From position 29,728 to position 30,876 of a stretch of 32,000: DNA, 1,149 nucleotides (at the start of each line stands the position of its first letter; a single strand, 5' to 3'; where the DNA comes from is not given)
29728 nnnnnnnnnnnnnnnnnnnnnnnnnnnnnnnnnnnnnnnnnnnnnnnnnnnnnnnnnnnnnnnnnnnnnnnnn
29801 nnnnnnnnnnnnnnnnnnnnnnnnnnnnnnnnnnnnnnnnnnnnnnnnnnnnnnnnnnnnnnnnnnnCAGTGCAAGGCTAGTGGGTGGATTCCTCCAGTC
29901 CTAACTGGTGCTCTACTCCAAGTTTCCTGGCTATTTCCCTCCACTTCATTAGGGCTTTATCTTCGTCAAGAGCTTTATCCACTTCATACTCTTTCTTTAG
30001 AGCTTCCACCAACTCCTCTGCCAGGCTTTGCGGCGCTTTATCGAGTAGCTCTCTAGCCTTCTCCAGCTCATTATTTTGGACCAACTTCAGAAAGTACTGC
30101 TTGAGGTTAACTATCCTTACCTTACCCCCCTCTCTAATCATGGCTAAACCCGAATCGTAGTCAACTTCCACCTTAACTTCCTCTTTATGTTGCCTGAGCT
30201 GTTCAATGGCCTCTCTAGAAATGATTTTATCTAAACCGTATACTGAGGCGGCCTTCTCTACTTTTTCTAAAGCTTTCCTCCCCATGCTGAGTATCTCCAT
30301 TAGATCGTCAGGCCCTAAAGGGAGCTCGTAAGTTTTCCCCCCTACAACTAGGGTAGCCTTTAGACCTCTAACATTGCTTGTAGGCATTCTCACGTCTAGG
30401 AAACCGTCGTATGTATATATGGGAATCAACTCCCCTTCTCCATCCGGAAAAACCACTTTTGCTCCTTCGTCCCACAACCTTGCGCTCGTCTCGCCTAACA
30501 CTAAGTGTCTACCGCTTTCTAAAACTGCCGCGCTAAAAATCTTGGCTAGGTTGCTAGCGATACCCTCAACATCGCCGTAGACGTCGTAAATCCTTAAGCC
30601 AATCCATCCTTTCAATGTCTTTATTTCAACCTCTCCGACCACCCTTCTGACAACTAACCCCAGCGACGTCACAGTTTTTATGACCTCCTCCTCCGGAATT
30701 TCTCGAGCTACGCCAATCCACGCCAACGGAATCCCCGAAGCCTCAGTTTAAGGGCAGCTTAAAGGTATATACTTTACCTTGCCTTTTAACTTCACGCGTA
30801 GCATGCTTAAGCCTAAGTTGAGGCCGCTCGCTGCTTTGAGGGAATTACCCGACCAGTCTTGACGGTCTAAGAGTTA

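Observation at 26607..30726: Uncharacterised MoxR-like AAA+ / vWA operon with an inactivated peptidase-like head, a tail-anchored coiled-coil partner and a convergent orphan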

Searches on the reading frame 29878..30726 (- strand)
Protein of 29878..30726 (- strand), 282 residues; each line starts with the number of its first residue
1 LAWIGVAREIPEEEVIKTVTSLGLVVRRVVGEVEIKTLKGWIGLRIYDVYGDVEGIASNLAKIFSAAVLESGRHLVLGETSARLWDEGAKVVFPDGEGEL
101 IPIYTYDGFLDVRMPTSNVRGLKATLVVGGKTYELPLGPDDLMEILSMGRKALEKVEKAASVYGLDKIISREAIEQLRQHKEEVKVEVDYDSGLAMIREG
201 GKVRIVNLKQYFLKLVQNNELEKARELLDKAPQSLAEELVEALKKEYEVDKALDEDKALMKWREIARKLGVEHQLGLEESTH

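Call 3: search_protein_families(library=pfam, proteins=[window:29878-30726:-], max_evalue=1)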
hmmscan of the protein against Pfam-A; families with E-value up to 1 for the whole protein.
window:29878-30726:- (282 aa): 3 families
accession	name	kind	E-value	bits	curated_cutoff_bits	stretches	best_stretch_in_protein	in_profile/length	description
PF02212.23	GED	-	0.016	15.8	21.4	1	227-267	36-76/92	Dynamin GTPase effector domain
PF05402.18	PqqD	-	0.11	13.2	23.4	1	226-252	24-48/67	Coenzyme PQQ synthesis protein D (PqqD)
PF03485.21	Arg_tRNA_synt_N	-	0.44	11.6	21.5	1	228-251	49-72/85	Arginyl tRNA synthetase N terminal domain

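Call 4: search_protein_families(library=ncbifam, proteins=[window:29878-30726:-], max_evalue=1)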
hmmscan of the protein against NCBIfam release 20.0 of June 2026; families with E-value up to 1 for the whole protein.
window:29878-30726:- (282 aa): 1 family
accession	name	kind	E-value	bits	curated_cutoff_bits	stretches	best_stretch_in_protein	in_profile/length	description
NF041025.1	antiphage_deaminase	equivalog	0.049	12.5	400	1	156-250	24-121/437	anti-phage dCTP deaminase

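Call 5: search_protein_families(library=padloc, proteins=[window:29878-30726:-], max_evalue=1)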
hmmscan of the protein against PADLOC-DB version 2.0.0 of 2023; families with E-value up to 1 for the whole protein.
window:29878-30726:- (282 aa): 0 families

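Call 52: find_homologous_proteins(query=window:29878-30726:-)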
Query window:29878-30726:- (282 aa): 40 proteins with E <= 0.001 among 6824 candidates.
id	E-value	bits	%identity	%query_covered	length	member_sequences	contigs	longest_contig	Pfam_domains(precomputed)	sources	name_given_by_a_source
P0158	4.9e-175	599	100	100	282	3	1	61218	-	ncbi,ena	-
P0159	8.2e-144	496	82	100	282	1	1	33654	-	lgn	-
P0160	8.3e-142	490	80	100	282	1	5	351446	-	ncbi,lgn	ncbi:MAG: hypothetical protein QW291_05990 [Thermofilaceae archaeon]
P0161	3.7e-97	343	58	99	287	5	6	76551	-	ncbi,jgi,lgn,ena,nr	ncbi:MAG: hypothetical protein DRJ96_00100 [Thermoprotei archaeon]|nr:MAG: hypothetical protein DRJ6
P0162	5.8e-94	333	54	98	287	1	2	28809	-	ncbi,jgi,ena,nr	ncbi:MAG: hypothetical protein DRK00_00105 [Thermoprotei archaeon]|nr:MAG: hypothetical protein DRK0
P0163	1.7e-92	328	56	96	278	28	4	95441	-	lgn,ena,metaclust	metaclust:\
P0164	3.6e-92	327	57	96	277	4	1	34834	-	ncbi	-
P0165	3.0e-90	321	56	96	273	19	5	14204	-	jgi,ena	jgi:tetratricopeptide (TPR) repeat protein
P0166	3.2e-90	321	53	96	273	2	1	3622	-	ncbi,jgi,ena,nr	ncbi:MAG TPA: hypothetical protein ENG30_00045 [Thermofilaceae archaeon]|nr:hypothetical protein [Th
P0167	4.5e-90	320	53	100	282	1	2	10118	-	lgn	-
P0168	1.5e-88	315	54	96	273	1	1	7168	-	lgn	-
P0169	7.2e-88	313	52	96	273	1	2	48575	-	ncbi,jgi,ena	-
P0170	2.9e-85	304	52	96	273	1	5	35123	-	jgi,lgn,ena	-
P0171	6.0e-84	300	51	96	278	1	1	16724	-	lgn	-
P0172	7.1e-84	300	52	96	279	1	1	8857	-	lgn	-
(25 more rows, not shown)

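Call 93: search_solved_structures(query=window:29878-30726:-, max_evalue=1)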
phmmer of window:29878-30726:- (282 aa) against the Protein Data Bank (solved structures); distinct sequences matched with E-value up to 1: 0.
